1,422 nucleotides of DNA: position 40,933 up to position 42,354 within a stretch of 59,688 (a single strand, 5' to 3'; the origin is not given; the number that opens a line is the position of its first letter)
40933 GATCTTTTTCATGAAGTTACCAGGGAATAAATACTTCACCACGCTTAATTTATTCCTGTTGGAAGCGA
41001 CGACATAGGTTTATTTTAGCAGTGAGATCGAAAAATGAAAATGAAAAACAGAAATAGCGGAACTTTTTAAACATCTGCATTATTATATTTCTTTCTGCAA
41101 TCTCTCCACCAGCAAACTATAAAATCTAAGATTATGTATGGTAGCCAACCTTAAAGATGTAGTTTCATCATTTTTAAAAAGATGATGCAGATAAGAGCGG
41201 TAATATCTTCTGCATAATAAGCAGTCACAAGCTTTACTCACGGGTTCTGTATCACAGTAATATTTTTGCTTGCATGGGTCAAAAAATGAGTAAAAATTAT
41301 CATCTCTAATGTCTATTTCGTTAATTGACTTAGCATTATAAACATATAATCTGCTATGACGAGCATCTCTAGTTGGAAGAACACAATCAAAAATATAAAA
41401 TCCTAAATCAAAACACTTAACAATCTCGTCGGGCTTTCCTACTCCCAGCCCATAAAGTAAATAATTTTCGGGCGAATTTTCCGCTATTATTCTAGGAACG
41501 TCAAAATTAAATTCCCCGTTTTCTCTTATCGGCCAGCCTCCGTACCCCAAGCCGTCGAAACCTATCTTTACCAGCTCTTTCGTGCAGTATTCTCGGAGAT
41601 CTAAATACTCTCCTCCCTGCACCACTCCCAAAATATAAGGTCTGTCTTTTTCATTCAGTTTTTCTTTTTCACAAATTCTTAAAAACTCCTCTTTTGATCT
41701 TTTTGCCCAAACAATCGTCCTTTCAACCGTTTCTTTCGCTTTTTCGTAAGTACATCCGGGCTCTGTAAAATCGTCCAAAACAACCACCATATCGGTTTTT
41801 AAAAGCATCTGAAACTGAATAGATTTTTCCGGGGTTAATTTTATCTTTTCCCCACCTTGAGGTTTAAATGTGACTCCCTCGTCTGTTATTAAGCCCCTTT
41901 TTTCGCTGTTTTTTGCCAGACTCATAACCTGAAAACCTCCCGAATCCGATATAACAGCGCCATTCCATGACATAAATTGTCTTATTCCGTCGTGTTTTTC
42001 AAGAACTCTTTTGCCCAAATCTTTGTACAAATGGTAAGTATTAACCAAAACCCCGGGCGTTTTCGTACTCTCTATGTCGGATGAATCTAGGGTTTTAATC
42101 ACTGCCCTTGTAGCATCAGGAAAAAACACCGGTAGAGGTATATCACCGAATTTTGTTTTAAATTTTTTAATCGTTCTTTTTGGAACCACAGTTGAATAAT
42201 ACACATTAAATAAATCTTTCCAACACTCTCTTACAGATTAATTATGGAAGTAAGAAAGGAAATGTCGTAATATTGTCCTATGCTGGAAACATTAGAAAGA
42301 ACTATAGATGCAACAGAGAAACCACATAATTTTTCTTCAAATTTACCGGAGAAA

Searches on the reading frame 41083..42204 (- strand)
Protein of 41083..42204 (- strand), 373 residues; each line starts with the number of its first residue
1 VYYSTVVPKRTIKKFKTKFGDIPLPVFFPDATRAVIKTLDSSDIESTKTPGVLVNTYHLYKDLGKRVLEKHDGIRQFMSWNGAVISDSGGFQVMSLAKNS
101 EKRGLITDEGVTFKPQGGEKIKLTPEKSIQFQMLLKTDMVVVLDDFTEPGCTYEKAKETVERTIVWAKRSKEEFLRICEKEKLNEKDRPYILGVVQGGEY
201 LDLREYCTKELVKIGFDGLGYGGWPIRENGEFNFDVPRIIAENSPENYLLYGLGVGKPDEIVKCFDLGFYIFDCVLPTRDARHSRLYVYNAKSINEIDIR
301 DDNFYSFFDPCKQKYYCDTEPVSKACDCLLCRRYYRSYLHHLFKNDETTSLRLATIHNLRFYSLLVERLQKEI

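Call 10: search_protein_families(library=pfam, proteins=[window:41083-42204:-], max_evalue=0.01)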
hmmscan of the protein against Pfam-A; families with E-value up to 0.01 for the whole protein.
window:41083-42204:- (373 aa): 1 family
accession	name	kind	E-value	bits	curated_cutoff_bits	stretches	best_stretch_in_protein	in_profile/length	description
PF01702.25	TGT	-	1.7e-90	304.1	26.3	1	14-373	7-339/357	Queuine tRNA-ribosyltransferase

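Call 13: find_encoding_contigs(protein=window:41083-42204:-, flank=10000, max_places=10)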
Protein window:41083-42204:- (373 aa): no gene with exactly this product is on record in the collection.

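Call 16: find_related_loci(query=window:41083-42204:-, collection=metagenome_contigs, flank=10000)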
Query window:41083-42204:- (373 aa) in metagenome_contigs; peptide patterns used: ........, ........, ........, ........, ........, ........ (x = any residue, [..] = any of these).
381 stretches matched a pattern; 59 encode a relative of the query (tblastn E <= 1e-3); 59 distinct loci.
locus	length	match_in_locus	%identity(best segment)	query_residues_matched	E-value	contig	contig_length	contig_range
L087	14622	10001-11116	98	1-372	0e+0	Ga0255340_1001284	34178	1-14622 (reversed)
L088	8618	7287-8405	90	1-373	0e+0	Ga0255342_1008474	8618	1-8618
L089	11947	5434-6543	90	1-370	0e+0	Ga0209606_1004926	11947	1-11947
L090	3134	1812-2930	85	1-373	0e+0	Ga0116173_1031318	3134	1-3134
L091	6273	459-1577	85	1-373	0e+0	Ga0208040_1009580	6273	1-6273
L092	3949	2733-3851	84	1-373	0e+0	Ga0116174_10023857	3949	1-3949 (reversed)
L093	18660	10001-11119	83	1-373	0e+0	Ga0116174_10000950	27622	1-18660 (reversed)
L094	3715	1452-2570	83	1-373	0e+0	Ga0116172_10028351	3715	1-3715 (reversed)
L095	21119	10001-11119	83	1-373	0e+0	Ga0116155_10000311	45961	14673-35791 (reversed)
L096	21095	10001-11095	79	9-373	0e+0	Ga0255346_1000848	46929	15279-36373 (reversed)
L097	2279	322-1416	75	7-371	0e+0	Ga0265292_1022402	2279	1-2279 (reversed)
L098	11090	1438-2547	73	4-373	0e+0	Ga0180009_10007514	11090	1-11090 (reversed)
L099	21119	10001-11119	88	1-373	0e+0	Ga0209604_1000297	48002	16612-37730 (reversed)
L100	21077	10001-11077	73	15-373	0e+0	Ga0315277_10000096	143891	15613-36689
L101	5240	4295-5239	84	1-315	0e+0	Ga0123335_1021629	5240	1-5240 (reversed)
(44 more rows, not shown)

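Call 22: search_protein_families(library=pfam, proteins=[L091:1714-2715:+, L091:2796-3824:+, L087:11225-13519:+, L087:13561-14373:-, L093:14069-16456:+, L093:13262-13831:+, L096:14628-15335:+, L096:11246-11548:+, L098:9584-10711:+, L098:4538-5848:-], max_evalue=0.001)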
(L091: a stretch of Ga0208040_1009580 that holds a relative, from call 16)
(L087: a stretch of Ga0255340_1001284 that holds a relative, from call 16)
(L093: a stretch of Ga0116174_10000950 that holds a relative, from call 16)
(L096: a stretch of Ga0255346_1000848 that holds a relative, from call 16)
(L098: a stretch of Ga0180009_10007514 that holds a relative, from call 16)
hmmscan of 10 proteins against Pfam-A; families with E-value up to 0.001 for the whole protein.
L091:1714-2715:+ (333 aa): 2 families
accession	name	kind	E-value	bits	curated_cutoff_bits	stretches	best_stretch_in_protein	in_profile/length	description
PF13936.12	HTH_38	-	2e-08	34.2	27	1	3-45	1-43/44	Helix-turn-helix domain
PF00665.32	rve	-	0.00032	21.4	32.6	1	170-258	3-102/102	Integrase core domain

L091:2796-3824:+ (342 aa): 1 family
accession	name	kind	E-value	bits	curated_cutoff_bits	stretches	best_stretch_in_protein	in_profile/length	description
PF02661.23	Fic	-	2.9e-19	70.1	24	1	103-206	2-93/93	Fic/DOC family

L087:11225-13519:+ (764 aa): 0 families

L087:13561-14373:- (270 aa): 1 family
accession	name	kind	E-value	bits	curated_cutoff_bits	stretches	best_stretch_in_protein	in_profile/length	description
PF01978.25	TrmB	-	1.9e-14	53.7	25.6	1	11-75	4-68/68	Sugar-specific transcriptional regulator TrmB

L093:14069-16456:+ (795 aa): 0 families

L093:13262-13831:+ (189 aa): 0 families

L096:14628-15335:+ (235 aa): 0 families

L096:11246-11548:+ (100 aa): 0 families

L098:9584-10711:+ (375 aa): 1 family
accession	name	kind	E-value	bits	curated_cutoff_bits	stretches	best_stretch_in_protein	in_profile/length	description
PF02661.23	Fic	-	2.4e-19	70.4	24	1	136-239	2-93/93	Fic/DOC family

L098:4538-5848:- (436 aa): 0 families

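Call 44: search_protein_families(library=padloc, proteins=[L087:11225-13519:+, L093:14069-16456:+, L096:14628-15335:+], max_evalue=0.01)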
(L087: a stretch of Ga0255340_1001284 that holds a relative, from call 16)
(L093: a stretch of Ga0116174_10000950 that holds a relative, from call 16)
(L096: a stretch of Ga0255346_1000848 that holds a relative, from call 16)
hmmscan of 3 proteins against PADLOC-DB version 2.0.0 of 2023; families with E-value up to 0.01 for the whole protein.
L087:11225-13519:+ (764 aa): 0 families

L093:14069-16456:+ (795 aa): 0 families

L096:14628-15335:+ (235 aa): 0 families

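Call 45: search_protein_families(library=ncbifam, proteins=[L087:11225-13519:+, L093:14069-16456:+, L096:14628-15335:+], max_evalue=0.01)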
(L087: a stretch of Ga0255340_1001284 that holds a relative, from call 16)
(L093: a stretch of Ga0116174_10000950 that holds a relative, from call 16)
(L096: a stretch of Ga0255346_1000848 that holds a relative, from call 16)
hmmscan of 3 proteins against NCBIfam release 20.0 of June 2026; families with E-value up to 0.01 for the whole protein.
L087:11225-13519:+ (764 aa): 0 families

L093:14069-16456:+ (795 aa): 0 families

L096:14628-15335:+ (235 aa): 0 families

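Call 91: search_protein_families(library=pfam, proteins=[L098:2574-3713:-, L098:3710-4417:-, L098:6330-6908:+, L098:6887-7948:-, L098:8136-8420:+, L098:8828-9097:+, L098:9078-9443:+, L093:11497-11925:+, L093:12099-12500:+], max_evalue=0.001)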
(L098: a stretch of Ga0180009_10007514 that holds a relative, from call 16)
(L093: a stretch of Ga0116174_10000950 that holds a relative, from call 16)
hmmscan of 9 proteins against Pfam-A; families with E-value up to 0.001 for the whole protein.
L098:2574-3713:- (379 aa): 5 families
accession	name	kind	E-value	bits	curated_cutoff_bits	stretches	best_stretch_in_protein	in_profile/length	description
PF00534.26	Glycos_transf_1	-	7.6e-31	107.4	26.4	1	198-352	13-164/172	Glycosyl transferases group 1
PF13692.12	Glyco_trans_1_4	-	4e-22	79.5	27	1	201-341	2-141/142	Glycosyl transferases group 1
PF13439.12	Glyco_transf_4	-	7.9e-10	39.5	28.5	1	26-186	3-168/170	Glycosyltransferase Family 4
PF20706.3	GT4-conflict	-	3.5e-07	30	26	1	156-322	150-327/385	Family 4 Glycosyltransferase in conflict systems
PF13524.12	Glyco_trans_1_2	-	0.00092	19.6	25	0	225-331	9-105/144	Glycosyl transferase-like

L098:3710-4417:- (235 aa): 1 family
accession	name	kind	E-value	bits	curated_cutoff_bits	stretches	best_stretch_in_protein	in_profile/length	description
PF02585.22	PIG-L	-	3.9e-25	89.3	28.2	1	10-133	1-129/129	GlcNAc-PI de-N-acetylase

L098:6330-6908:+ (192 aa): 2 families
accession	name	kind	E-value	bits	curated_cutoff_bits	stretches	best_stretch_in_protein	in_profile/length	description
PF03358.20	FMN_red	-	2.5e-31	108.8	24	1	1-151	1-142/152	NADPH-dependent FMN reductase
PF02525.22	Flavodoxin_2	-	9e-12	45.5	27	1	1-149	1-170/198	Flavodoxin-like fold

L098:6887-7948:- (353 aa): 2 families
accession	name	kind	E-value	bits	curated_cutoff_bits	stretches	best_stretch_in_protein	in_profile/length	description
PF04055.27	Radical_SAM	-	3.9e-17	63.4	29.5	1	111-268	2-157/166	Radical SAM superfamily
PF21016.3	RlmN_N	-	5.3e-06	26.5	24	1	10-56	11-57/60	Ribosomal RNA large subunit methyltransferase N-terminal domain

L098:8136-8420:+ (94 aa): 1 family
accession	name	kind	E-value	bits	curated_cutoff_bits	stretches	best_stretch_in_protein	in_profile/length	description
PF04365.19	BrnT_toxin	-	3.4e-24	85.4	34.5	1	11-89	1-77/77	Ribonuclease toxin, BrnT, of type II toxin-antitoxin system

L098:8828-9097:+ (89 aa): 0 families

L098:9078-9443:+ (121 aa): 1 family
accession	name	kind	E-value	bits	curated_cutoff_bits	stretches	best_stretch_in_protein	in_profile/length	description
PF13470.12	PIN_3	-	1.1e-05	26.7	27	1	3-104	1-114/115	PIN domain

L093:11497-11925:+ (142 aa): 0 families

L093:12099-12500:+ (133 aa): 0 families
